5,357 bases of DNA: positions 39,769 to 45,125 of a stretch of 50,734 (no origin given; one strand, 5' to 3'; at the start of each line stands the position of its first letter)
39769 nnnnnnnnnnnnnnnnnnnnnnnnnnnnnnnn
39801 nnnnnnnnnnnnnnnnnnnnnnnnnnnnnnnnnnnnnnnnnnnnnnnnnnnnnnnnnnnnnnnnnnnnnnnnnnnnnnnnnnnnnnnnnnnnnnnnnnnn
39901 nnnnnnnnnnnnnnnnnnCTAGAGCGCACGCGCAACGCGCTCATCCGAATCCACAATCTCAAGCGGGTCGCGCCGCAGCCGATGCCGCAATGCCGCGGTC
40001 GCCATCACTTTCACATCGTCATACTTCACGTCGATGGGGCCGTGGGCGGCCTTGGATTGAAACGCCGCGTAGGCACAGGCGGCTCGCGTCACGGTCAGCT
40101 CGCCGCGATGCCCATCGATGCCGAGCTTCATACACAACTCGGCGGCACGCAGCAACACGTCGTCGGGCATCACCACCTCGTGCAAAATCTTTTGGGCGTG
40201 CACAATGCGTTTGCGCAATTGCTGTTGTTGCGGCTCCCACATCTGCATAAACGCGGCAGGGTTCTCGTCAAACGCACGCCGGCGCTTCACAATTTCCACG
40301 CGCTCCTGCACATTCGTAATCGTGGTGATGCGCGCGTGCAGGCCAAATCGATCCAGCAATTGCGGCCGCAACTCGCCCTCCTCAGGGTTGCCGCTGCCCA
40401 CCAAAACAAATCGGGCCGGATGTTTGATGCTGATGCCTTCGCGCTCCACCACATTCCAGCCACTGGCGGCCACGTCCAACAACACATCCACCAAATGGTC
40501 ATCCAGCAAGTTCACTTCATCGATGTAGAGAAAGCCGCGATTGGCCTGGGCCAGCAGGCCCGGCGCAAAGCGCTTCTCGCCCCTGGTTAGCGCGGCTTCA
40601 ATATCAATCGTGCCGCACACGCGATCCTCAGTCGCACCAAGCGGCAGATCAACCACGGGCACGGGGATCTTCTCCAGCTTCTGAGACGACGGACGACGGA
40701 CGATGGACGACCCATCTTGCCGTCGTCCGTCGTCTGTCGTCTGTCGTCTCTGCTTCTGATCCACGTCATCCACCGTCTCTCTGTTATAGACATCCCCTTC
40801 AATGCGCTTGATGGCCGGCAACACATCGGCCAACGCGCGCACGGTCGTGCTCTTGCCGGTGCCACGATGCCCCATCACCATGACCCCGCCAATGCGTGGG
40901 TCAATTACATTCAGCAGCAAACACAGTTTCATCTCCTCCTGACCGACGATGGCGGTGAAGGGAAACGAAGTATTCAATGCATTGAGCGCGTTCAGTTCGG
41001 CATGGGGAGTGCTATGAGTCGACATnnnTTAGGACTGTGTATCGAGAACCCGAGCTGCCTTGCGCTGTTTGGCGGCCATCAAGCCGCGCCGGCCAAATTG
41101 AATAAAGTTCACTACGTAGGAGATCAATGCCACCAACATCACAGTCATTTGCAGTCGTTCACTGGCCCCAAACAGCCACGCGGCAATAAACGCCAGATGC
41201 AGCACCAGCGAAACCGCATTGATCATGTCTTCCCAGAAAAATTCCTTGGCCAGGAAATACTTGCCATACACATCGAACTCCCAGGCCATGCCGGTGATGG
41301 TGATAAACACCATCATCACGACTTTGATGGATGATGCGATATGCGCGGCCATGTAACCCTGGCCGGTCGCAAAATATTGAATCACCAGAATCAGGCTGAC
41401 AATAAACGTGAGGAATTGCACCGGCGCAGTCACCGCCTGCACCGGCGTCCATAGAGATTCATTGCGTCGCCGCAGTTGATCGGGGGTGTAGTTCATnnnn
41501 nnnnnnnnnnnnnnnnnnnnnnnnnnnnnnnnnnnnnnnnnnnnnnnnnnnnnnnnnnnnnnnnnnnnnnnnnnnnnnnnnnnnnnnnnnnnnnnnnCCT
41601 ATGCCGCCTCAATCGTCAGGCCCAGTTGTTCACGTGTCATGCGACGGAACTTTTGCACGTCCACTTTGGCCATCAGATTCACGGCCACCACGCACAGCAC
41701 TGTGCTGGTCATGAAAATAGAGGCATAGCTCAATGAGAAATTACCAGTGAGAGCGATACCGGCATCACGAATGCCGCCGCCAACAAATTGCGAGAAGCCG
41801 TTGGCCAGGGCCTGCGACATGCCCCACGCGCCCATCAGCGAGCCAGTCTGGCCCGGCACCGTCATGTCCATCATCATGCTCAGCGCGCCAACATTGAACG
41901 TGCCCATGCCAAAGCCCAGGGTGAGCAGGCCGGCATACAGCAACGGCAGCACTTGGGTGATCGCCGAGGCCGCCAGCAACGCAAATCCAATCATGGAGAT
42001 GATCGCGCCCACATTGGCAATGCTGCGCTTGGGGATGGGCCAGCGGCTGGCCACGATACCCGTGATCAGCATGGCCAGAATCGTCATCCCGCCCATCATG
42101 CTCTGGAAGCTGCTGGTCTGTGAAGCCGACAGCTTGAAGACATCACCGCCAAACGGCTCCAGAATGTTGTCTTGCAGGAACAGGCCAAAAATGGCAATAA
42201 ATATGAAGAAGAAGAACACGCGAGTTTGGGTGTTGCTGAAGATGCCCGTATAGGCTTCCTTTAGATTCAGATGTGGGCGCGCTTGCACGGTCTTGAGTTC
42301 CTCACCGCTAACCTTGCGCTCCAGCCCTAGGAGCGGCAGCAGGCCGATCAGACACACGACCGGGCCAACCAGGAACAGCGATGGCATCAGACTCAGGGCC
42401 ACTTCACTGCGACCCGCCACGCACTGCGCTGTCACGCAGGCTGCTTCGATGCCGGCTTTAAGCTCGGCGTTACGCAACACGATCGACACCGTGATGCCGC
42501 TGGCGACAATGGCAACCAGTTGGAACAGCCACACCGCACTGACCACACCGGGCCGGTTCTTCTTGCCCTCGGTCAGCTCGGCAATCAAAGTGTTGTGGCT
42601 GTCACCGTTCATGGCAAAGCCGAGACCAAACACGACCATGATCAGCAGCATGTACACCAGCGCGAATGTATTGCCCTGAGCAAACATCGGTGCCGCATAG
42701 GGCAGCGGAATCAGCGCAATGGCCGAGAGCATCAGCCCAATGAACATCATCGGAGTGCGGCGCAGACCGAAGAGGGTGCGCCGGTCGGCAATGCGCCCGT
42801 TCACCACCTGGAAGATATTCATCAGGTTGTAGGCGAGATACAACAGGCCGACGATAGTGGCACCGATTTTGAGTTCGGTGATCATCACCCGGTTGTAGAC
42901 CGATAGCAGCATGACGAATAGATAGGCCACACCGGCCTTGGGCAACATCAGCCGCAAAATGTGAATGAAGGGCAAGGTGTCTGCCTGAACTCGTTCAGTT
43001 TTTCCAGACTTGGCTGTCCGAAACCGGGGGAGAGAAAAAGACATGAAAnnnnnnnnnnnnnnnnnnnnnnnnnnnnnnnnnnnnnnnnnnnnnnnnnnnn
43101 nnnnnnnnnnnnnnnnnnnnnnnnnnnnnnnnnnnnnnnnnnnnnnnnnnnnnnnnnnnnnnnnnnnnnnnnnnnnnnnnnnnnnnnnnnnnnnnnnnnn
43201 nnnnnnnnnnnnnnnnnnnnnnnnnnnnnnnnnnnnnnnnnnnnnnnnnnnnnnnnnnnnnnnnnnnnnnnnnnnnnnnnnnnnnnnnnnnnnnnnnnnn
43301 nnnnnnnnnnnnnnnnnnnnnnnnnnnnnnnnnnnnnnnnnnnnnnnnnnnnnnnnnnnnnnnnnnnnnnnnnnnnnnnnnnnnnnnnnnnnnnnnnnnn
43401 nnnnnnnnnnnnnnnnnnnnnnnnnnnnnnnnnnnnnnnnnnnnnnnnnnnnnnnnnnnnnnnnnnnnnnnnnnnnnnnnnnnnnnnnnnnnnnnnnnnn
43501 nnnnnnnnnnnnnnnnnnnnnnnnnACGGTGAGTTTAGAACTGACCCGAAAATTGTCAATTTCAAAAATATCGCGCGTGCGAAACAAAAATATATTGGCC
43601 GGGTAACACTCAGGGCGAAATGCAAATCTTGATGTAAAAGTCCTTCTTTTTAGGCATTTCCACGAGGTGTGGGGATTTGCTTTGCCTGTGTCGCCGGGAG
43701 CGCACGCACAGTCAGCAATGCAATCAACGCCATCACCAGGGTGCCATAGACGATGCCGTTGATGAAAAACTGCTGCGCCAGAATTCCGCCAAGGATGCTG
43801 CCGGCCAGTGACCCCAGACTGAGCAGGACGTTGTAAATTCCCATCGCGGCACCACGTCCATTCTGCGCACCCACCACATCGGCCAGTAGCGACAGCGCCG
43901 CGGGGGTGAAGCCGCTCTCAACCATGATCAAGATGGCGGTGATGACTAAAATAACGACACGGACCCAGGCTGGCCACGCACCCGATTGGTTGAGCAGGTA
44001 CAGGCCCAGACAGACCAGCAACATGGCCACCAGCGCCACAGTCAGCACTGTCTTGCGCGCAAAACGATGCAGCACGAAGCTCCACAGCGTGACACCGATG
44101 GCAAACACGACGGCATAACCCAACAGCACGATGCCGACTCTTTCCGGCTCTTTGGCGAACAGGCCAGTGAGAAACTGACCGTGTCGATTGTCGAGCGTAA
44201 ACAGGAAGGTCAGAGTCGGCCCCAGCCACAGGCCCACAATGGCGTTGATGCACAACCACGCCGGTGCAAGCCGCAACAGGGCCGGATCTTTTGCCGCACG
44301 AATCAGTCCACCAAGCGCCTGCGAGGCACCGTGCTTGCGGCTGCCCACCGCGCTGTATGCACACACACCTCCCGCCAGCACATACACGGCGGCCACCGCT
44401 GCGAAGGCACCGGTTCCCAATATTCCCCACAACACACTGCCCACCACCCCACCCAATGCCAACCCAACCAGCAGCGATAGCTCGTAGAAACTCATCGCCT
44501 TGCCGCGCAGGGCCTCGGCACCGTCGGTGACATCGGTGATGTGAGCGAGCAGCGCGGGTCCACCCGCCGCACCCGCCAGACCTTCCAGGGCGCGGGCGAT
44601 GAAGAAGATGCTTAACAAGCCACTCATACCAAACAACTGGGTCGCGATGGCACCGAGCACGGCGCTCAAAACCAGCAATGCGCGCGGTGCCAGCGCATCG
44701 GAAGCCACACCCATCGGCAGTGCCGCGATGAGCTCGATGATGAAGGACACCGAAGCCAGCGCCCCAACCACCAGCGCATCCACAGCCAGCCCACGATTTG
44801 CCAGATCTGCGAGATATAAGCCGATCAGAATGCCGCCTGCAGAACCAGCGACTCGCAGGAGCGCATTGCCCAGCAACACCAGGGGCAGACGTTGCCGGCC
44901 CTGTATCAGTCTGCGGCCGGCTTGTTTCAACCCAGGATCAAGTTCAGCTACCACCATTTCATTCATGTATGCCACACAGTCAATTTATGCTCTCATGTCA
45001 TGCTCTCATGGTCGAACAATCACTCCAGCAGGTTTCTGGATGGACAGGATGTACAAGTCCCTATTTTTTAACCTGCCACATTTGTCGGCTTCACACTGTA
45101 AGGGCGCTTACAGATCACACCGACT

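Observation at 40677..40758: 68-nt palindromic element with 7-bp target-site-like duplication inserted in frame in bchI (MITE-like invasion of an essential ATPase gene)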

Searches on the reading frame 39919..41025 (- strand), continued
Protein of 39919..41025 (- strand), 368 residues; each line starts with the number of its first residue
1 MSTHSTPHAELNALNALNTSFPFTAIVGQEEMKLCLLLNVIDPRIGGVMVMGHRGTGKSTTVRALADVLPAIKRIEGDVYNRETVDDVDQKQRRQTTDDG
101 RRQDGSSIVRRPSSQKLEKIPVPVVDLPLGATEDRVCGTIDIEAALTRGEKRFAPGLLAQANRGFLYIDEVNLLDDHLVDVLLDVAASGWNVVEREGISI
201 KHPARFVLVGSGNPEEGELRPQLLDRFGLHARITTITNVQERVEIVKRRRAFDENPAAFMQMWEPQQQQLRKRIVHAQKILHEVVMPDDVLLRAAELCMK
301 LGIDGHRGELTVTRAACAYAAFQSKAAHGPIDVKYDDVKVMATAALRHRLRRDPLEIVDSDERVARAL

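Call 85: find_encoding_contigs(protein=P0016, flank=8000, max_places=1)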
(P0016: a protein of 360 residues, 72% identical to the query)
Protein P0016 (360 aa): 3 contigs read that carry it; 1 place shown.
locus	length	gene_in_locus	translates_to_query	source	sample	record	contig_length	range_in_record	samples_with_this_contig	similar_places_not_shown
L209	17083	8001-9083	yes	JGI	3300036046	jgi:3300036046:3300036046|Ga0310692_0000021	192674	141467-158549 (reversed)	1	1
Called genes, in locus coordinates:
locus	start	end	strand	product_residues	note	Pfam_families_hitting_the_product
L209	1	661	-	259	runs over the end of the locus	PF00106:adh_short, PF08659:KR, PF13561:adh_short_C2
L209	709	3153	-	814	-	PF01098:FTSW_RODA_SPOVE, PF21922:PBP_dimer_2, PF00905:Transpeptidase (faint)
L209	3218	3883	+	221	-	PF01370:Epimerase, PF05368:NmrA, PF01073:3Beta_HSD (weak), PF13460:NAD_binding_10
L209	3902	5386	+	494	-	PF00370:FGGY_N, PF02782:FGGY_C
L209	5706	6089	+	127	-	-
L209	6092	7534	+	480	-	PF07690:MFS_1, PF13347:MFS_2, PF03209:PUCC, PF07690:MFS_1 (weak)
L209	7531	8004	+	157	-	PF07284:BCHF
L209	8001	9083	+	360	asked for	PF13191:AAA_16 (weak), PF07728:AAA_5 (faint), PF01078:Mg_chelatase (weak), PF17863:AAA_lid_2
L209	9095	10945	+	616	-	PF01078:Mg_chelatase (faint), PF07728:AAA_5 (weak), PF17863:AAA_lid_2, PF13519:VWA_2, PF00092:VWA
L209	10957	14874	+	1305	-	PF11965:DUF3479, PF02514:CobN-Mg_chel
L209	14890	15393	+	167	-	PF00583:Acetyltransf_1, PF13673:Acetyltransf_10 (weak), PF13508:Acetyltransf_7 (weak)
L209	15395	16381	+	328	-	PF08240:ADH_N, PF00107:ADH_zinc_N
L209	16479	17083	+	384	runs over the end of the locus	PF00142:Fer4_NifH, PF01656:CbiA, PF10609:ParA (faint)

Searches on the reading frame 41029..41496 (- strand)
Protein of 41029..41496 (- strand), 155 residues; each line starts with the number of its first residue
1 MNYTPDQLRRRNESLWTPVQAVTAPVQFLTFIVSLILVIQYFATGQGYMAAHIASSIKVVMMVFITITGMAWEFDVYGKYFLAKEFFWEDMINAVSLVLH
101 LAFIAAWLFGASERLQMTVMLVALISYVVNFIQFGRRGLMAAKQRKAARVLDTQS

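Call 74: search_protein_families(library=pfam, proteins=[window:41029-41496:-], max_evalue=0.00001)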
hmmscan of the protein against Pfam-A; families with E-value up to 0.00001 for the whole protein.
window:41029-41496:- (155 aa): 1 family
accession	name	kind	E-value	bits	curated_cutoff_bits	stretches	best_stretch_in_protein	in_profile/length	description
PF07284.16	BCHF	-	5.2e-44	150.1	25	1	3-134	1-133/139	2-vinyl bacteriochlorophyllide hydratase (BCHF)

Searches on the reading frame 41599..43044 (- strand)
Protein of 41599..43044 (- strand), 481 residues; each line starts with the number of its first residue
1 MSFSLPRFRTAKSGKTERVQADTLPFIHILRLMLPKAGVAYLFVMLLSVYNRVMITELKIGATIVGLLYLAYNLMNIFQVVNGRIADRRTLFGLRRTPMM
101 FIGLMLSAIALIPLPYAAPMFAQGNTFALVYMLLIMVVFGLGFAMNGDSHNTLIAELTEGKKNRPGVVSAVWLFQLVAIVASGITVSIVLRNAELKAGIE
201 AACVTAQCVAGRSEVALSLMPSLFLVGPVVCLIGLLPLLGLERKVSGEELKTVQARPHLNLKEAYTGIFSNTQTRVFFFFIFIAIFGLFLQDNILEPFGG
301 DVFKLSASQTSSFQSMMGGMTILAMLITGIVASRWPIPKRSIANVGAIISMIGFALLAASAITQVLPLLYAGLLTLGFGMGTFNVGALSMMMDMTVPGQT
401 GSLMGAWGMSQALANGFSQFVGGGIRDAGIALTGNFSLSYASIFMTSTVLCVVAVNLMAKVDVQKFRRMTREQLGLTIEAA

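Call 74: search_protein_families(library=pfam, proteins=[window:41599-43044:-], max_evalue=0.00001)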
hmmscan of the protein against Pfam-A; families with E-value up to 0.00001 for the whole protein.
window:41599-43044:- (481 aa): 2 families
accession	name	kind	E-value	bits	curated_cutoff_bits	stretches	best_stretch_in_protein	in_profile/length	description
PF03209.21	PUCC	-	5.4e-63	213.8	21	1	50-465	2-400/401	PUCC protein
PF07690.21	MFS_1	-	4e-23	82.3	33.4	2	39-417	7-345/347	Major Facilitator Superfamily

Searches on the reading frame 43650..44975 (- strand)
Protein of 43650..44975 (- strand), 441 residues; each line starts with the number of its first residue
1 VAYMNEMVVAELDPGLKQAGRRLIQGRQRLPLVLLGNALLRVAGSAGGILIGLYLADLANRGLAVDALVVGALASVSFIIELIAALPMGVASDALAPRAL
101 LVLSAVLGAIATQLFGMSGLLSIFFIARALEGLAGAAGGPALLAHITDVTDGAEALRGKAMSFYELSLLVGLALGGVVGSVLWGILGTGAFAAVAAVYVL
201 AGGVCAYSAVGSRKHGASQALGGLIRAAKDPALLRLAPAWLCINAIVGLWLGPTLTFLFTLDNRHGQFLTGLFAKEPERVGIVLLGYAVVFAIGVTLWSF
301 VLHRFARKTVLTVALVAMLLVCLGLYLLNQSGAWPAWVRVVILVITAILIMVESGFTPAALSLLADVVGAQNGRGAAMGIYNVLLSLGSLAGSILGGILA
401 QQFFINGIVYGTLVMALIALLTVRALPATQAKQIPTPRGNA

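Call 65: search_protein_families(library=pfam, proteins=[window:43650-44975:-], max_evalue=0.00001)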
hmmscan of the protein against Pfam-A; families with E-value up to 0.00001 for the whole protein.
window:43650-44975:- (441 aa): 1 family
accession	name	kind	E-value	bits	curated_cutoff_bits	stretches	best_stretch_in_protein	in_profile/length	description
PF07690.21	MFS_1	-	7.7e-31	107.7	33.4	2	49-260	14-227/347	Major Facilitator Superfamily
